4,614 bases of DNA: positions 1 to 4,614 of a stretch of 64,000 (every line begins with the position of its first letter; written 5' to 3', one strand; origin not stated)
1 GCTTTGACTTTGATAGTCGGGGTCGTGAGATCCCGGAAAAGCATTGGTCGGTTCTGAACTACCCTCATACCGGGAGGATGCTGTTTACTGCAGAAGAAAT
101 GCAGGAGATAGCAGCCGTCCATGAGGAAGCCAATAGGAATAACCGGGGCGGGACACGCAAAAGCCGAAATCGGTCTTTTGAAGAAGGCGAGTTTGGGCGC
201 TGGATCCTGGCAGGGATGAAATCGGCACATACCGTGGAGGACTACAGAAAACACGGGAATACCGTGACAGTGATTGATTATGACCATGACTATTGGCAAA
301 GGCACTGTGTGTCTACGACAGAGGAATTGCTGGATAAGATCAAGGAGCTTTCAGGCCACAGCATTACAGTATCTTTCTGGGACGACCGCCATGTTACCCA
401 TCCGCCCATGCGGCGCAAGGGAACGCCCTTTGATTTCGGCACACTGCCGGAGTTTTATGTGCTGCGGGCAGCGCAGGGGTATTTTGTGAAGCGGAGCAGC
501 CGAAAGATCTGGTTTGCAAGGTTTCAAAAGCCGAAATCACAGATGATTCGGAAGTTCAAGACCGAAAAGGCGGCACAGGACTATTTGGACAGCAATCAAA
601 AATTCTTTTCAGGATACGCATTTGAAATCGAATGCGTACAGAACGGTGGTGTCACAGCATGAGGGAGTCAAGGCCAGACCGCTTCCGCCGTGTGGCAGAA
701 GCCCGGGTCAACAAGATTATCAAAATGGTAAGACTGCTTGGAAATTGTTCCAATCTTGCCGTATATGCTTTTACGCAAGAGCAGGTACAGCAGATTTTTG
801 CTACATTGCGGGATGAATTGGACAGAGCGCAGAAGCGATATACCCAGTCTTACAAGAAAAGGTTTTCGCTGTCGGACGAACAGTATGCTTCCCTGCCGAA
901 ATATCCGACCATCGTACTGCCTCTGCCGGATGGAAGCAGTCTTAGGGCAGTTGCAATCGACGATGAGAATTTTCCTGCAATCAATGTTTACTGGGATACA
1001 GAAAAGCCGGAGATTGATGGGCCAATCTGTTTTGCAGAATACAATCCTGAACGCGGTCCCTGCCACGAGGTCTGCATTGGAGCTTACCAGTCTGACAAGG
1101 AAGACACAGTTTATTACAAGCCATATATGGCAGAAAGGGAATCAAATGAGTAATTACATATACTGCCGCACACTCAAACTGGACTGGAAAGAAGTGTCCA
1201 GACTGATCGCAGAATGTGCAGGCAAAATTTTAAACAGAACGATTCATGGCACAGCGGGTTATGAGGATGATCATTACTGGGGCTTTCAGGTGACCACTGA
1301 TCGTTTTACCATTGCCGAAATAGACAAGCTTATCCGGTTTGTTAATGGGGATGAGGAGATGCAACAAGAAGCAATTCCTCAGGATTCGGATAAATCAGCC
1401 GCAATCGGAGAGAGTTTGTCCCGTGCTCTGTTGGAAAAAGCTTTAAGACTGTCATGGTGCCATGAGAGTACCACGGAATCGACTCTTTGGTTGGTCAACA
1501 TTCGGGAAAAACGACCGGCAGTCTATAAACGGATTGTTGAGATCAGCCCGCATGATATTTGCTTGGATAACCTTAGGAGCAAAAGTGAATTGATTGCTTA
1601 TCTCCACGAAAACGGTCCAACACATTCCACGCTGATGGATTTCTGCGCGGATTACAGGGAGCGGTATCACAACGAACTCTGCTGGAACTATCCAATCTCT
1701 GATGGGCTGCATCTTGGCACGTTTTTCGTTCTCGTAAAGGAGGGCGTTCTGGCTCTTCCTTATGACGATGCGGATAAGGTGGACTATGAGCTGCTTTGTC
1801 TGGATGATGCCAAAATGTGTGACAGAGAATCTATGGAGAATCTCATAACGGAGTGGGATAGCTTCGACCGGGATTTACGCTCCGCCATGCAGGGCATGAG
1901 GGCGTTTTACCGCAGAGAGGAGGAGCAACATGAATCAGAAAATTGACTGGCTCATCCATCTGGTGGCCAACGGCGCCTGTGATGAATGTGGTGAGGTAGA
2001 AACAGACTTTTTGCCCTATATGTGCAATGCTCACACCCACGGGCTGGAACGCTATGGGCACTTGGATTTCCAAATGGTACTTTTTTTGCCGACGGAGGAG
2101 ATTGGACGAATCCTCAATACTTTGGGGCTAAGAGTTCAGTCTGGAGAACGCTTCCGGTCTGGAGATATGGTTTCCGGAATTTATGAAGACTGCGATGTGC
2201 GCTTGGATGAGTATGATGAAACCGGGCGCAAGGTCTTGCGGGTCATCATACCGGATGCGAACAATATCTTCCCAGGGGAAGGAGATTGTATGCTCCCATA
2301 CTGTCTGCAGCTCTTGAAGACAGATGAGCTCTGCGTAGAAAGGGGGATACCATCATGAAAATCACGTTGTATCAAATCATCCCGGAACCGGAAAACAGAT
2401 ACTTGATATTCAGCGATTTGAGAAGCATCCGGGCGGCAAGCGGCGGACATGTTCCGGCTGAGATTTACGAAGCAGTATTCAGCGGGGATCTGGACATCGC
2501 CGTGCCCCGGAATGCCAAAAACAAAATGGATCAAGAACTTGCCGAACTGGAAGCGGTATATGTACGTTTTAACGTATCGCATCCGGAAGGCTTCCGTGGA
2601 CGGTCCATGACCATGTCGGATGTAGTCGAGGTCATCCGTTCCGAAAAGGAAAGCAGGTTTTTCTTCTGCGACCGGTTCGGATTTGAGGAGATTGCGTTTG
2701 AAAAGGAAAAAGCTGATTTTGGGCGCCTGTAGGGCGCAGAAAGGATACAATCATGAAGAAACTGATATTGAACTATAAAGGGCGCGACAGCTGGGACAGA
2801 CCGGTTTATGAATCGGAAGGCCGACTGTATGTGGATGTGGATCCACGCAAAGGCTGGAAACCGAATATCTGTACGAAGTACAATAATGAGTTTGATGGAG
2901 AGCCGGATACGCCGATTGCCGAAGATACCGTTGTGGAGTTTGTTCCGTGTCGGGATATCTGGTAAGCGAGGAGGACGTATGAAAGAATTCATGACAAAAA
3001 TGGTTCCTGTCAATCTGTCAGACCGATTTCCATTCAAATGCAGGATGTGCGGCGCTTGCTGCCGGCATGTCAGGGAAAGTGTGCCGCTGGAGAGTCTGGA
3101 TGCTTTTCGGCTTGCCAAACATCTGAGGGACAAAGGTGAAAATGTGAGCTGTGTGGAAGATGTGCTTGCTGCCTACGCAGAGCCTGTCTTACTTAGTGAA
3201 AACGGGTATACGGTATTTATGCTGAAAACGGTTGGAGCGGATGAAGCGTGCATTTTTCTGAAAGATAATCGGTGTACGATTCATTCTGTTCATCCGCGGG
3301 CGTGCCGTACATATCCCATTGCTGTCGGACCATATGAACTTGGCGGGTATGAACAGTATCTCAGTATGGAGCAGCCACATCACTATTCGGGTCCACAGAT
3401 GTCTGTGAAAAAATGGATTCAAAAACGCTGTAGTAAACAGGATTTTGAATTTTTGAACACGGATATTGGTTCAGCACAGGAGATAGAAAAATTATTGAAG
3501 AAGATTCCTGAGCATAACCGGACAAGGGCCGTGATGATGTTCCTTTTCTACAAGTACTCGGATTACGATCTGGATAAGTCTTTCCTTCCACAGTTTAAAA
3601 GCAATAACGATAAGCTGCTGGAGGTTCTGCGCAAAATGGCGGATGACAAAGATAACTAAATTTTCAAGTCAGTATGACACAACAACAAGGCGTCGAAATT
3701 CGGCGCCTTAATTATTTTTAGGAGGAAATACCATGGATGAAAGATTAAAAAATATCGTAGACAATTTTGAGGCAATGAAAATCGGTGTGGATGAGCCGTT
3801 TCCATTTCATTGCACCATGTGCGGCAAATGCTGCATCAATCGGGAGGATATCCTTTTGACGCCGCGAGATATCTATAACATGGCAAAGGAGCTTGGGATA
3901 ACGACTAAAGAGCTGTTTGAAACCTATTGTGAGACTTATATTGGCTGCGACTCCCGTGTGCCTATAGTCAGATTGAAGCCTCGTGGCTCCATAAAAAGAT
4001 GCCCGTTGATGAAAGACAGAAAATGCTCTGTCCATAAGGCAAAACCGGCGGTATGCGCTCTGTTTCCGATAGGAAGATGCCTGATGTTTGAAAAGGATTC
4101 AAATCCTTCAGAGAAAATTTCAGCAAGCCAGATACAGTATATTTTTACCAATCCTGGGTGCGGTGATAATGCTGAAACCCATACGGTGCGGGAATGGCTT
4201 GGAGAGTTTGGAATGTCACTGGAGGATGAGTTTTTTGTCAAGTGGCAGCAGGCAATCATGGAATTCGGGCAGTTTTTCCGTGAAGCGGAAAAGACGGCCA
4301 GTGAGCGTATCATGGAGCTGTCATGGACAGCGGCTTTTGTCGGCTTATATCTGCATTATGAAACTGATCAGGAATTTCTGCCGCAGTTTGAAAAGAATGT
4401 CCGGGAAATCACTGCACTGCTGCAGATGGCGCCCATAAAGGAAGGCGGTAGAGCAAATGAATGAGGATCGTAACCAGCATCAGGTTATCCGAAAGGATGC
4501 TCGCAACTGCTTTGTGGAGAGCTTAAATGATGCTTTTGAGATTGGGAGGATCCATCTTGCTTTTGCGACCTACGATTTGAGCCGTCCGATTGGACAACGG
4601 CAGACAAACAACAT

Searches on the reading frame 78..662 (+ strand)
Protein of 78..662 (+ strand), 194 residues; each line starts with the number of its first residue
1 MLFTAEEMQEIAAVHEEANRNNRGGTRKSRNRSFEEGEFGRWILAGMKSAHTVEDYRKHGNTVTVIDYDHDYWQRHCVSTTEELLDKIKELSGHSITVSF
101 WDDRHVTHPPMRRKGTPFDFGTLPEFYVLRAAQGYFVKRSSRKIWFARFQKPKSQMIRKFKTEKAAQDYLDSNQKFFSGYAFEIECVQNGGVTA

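Call 104: search_protein_families(library=pfam, proteins=[window:78-662:+], max_evalue=0.01)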
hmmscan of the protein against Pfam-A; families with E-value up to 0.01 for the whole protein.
window:78-662:+ (194 aa): 1 family
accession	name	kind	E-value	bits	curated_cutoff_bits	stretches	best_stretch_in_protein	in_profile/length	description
PF01055.32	Glyco_hydro_31_2nd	-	0.009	15.8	23.5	0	50-178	25-145/328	Glycosyl hydrolases family 31 TIM-barrel domain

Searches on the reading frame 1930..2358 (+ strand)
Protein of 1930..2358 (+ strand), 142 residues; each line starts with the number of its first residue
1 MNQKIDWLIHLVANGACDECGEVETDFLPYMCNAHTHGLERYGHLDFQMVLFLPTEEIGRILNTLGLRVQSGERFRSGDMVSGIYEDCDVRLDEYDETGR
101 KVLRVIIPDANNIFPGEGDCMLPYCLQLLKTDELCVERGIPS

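Call 104: search_protein_families(library=pfam, proteins=[window:1930-2358:+], max_evalue=0.01)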
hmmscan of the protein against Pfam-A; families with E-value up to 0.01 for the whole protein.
window:1930-2358:+ (142 aa): 1 family
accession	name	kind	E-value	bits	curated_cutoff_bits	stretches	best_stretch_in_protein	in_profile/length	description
PF14081.11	DUF4262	-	1.9e-09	38.3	28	1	31-120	20-126/127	Domain of unknown function (DUF4262)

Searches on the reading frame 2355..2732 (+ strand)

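Call 104: search_protein_families(library=pfam, proteins=[window:2355-2732:+], max_evalue=0.01)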
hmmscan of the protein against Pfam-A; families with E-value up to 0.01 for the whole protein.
window:2355-2732:+ (125 aa): 1 family
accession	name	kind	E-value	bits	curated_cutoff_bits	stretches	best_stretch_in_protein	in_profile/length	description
PF14191.11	YodL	-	2e-23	83.6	24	1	3-115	2-98/98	YodL-like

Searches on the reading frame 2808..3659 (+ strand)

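Call 17: search_protein_families(library=pfam, proteins=[window:2808-3659:+], max_evalue=0.001)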
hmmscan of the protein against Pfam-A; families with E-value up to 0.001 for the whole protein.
window:2808-3659:+ (283 aa): 1 family
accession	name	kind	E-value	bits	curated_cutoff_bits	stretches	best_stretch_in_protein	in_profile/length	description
PF03692.20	CxxCxxCC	-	4.9e-10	40.4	23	1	77-172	1-72/85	Putative zinc- or iron-chelating domain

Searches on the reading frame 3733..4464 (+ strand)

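Call 104: search_protein_families(library=pfam, proteins=[window:3733-4464:+], max_evalue=0.01)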
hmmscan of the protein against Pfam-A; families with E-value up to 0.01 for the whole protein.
window:3733-4464:+ (243 aa): 1 family
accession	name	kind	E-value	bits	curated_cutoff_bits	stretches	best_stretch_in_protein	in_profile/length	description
PF03692.20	CxxCxxCC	-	1.5e-08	35.7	23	1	26-113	1-71/85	Putative zinc- or iron-chelating domain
